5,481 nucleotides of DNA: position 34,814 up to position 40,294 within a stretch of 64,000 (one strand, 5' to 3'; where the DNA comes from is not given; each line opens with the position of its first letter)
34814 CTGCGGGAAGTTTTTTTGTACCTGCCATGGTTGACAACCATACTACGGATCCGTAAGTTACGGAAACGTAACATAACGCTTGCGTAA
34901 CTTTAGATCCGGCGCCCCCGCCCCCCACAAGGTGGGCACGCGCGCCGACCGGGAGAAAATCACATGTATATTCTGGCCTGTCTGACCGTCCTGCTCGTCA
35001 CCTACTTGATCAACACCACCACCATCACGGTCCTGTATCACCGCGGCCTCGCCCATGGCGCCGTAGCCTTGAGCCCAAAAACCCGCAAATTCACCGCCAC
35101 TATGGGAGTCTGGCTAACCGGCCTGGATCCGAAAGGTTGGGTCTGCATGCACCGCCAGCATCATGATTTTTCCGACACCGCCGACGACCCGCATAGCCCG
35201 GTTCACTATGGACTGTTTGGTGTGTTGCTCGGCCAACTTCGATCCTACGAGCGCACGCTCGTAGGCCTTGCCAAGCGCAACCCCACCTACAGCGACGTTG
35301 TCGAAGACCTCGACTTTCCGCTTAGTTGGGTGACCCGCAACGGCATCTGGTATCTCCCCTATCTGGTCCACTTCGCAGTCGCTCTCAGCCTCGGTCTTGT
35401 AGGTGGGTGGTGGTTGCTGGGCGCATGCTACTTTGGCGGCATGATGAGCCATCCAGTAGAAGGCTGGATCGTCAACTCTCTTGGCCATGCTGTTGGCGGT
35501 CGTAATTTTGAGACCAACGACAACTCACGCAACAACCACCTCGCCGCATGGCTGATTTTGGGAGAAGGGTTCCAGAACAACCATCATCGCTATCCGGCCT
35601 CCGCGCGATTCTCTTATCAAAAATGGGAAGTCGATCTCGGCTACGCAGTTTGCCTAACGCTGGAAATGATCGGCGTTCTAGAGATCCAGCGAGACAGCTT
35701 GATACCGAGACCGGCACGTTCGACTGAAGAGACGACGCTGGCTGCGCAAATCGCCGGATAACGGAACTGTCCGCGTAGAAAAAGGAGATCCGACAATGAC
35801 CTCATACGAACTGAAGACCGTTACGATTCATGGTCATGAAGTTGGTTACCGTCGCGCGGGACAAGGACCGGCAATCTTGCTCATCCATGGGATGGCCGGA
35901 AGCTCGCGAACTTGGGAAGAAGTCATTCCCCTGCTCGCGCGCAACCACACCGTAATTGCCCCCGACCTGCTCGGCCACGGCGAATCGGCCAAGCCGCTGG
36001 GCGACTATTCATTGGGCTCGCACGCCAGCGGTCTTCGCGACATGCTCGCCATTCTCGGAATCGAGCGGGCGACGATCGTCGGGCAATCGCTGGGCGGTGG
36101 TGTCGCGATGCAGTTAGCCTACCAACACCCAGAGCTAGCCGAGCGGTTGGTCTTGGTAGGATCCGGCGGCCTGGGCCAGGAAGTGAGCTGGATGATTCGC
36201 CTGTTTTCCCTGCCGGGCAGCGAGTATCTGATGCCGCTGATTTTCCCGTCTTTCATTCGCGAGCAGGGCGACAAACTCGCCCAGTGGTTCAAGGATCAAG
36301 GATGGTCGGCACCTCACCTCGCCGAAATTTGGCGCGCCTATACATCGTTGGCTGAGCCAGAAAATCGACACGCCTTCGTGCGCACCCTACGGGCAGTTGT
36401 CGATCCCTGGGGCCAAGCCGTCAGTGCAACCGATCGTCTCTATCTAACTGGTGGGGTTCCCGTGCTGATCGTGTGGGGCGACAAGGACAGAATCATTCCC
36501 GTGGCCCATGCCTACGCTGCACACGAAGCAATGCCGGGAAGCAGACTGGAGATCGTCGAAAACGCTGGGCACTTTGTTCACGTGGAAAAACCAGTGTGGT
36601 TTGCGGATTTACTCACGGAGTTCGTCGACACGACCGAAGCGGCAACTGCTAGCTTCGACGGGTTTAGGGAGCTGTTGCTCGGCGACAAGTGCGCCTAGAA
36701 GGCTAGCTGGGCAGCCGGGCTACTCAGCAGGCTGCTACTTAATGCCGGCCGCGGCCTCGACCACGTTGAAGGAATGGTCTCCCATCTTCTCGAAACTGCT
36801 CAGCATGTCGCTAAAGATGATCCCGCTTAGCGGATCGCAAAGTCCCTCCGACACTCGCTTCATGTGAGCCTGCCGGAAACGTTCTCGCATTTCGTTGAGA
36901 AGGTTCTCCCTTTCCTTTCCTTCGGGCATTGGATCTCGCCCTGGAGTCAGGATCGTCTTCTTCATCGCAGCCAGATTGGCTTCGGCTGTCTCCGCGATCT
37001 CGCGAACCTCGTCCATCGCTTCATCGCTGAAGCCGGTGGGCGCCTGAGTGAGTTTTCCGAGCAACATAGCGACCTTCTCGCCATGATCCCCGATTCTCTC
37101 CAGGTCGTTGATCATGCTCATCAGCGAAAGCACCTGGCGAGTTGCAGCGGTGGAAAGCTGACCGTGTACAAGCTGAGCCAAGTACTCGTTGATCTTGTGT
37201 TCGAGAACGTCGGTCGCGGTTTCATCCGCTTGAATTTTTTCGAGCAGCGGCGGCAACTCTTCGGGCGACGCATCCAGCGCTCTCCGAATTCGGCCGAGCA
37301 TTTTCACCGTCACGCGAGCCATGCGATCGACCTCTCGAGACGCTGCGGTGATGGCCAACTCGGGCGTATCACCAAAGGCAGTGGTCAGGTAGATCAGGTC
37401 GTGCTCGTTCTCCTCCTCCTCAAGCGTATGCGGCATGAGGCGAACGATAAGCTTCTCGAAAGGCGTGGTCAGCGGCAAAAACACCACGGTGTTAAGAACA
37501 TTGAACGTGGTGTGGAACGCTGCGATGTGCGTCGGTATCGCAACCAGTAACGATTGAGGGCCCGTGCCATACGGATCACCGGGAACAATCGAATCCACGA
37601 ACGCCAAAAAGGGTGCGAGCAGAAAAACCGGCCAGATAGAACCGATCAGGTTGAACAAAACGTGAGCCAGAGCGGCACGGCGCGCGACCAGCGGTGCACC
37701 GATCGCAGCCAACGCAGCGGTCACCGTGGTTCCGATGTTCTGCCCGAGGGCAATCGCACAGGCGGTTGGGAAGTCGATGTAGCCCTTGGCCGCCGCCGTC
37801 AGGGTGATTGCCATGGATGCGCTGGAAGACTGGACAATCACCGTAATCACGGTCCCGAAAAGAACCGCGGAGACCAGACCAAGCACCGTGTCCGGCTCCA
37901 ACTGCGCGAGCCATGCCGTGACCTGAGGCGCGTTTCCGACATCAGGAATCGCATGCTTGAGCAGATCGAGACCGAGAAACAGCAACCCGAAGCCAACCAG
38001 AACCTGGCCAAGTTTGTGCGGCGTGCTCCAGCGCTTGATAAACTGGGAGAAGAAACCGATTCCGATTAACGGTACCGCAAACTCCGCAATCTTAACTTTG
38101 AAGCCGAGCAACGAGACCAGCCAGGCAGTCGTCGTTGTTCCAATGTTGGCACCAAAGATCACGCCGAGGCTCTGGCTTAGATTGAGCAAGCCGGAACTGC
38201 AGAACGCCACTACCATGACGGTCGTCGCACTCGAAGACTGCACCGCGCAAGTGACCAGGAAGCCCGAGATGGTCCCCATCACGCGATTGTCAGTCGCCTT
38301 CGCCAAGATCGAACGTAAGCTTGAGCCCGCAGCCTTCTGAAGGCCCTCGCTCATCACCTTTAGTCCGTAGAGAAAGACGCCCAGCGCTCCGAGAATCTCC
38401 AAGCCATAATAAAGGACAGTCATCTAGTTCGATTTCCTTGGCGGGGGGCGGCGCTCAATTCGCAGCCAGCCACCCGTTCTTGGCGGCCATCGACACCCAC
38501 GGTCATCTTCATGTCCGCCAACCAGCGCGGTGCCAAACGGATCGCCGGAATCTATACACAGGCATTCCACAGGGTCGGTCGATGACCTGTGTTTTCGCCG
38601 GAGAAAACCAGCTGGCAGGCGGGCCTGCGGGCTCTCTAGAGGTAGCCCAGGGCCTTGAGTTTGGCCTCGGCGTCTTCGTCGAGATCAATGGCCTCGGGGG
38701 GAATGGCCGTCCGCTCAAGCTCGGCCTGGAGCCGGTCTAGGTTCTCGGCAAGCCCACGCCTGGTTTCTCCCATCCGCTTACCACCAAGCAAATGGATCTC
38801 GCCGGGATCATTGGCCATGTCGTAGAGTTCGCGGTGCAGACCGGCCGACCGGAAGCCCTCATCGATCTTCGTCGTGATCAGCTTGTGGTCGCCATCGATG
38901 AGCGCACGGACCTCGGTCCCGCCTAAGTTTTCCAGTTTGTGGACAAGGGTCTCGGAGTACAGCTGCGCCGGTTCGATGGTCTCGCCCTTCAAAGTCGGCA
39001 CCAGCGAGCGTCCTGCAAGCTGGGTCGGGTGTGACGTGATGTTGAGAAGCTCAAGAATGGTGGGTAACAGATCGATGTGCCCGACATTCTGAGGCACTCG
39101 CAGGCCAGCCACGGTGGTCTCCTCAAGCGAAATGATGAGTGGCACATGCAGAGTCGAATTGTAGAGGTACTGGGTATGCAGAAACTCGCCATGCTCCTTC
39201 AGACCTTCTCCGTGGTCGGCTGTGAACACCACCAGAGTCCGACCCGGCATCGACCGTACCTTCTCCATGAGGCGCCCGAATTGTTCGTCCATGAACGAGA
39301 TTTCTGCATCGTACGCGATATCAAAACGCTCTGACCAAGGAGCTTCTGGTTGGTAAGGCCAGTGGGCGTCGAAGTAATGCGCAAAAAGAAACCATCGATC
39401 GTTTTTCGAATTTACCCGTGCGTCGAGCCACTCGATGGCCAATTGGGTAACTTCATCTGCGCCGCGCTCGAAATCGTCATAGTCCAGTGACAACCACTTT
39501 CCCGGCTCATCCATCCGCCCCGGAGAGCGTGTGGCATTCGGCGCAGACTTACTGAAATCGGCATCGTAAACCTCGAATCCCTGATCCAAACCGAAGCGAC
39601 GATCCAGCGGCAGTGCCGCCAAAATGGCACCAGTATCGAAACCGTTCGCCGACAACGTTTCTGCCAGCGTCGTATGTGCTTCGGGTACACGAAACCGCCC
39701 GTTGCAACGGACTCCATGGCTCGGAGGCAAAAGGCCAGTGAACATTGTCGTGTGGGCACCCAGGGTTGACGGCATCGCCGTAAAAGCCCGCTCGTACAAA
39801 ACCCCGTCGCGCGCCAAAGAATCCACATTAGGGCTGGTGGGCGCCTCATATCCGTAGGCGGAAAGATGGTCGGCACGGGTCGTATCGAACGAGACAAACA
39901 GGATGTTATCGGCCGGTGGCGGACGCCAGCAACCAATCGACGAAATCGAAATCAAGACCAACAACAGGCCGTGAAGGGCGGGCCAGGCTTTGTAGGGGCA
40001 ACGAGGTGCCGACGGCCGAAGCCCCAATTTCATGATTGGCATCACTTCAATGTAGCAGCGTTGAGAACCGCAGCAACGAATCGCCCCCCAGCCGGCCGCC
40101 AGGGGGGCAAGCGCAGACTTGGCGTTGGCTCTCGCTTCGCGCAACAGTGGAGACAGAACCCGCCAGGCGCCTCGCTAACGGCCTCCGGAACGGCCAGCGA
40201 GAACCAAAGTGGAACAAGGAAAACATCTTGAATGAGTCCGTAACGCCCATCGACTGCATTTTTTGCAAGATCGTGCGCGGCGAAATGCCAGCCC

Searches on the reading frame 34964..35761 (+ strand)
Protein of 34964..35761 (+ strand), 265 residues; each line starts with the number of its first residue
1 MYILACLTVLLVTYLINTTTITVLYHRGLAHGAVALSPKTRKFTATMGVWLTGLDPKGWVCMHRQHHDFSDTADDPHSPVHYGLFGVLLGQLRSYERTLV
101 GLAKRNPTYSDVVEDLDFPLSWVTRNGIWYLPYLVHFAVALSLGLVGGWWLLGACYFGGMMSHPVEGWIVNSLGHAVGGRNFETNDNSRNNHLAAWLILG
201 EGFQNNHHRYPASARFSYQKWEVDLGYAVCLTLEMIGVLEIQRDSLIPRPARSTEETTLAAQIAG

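Call 82: search_protein_families(library=pfam, proteins=[window:34964-35761:+], max_evalue=0.00001)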
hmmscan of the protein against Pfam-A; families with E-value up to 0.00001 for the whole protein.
window:34964-35761:+ (265 aa): 1 family
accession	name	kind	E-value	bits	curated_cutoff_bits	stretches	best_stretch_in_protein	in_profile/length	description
PF00487.30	FA_desaturase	-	5.8e-18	66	29.7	1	7-219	7-232/253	Fatty acid desaturase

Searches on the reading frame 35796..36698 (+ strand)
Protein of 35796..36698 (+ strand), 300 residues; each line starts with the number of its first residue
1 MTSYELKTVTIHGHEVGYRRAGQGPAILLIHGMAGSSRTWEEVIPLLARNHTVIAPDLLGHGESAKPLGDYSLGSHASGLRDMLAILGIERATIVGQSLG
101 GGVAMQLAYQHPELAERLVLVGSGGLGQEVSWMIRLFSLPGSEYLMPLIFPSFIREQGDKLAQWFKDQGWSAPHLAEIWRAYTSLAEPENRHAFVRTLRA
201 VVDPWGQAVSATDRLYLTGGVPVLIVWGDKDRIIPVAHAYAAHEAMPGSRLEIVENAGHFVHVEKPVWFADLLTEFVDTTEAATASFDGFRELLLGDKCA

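Call 82: search_protein_families(library=pfam, proteins=[window:35796-36698:+], max_evalue=0.00001)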
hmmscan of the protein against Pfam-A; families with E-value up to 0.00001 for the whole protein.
window:35796-36698:+ (300 aa): 3 families
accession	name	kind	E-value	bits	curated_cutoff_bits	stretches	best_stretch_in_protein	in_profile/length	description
PF00561.26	Abhydrolase_1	-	5.7e-37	128.1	25.8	1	25-266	1-245/245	alpha/beta hydrolase fold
PF12697.13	Abhydrolase_6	-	5.6e-27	96.3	26.3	1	27-271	1-216/217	Alpha/beta hydrolase family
PF12146.15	Hydrolase_4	-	8.5e-15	55.1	27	1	26-265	6-238/239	Serine aminopeptidase, S33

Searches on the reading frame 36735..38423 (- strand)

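Call 70: search_protein_families(library=pfam, proteins=[window:36735-38423:-], max_evalue=0.0001)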
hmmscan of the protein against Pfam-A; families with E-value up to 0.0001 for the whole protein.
window:36735-38423:- (562 aa): 2 families
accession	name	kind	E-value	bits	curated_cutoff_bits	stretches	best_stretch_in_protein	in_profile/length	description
PF02690.20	Na_Pi_cotrans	-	5.1e-60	201.9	29.1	2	16-156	1-136/137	Na+/Pi-cotransporter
PF01895.24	PhoU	-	9.6e-19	68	23.5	1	365-453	1-87/89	PhoU domain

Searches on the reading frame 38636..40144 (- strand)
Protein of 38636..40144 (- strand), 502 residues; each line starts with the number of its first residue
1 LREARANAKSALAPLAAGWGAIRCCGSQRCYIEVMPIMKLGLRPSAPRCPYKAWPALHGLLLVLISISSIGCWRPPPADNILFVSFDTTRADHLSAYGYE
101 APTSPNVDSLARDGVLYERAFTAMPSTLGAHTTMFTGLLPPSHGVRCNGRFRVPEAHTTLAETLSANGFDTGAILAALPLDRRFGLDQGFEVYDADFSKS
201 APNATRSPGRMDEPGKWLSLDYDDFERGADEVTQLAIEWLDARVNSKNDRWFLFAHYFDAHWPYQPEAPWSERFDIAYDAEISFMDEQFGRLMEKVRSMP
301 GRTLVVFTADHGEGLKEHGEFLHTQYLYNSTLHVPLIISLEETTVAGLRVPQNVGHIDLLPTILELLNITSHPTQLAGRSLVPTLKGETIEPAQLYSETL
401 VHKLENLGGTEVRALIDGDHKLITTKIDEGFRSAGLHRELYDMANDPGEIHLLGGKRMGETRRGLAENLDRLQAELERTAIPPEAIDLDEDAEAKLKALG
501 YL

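Call 70: search_protein_families(library=pfam, proteins=[window:38636-40144:-], max_evalue=0.0001)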
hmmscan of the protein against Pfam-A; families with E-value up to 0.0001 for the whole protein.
window:38636-40144:- (502 aa): 3 families
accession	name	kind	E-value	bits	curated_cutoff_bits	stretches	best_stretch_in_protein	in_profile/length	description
PF00884.28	Sulfatase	-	3.3e-37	128.9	25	1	80-369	2-301/301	Sulfatase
PF16347.10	SGSH_C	-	1.3e-10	42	29.3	1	317-474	2-153/154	N-sulphoglucosamine sulphohydrolase, C-terminal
PF01663.27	Phosphodiest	-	2.1e-10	41.1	23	1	82-312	2-220/342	Type I phosphodiesterase / nucleotide pyrophosphatase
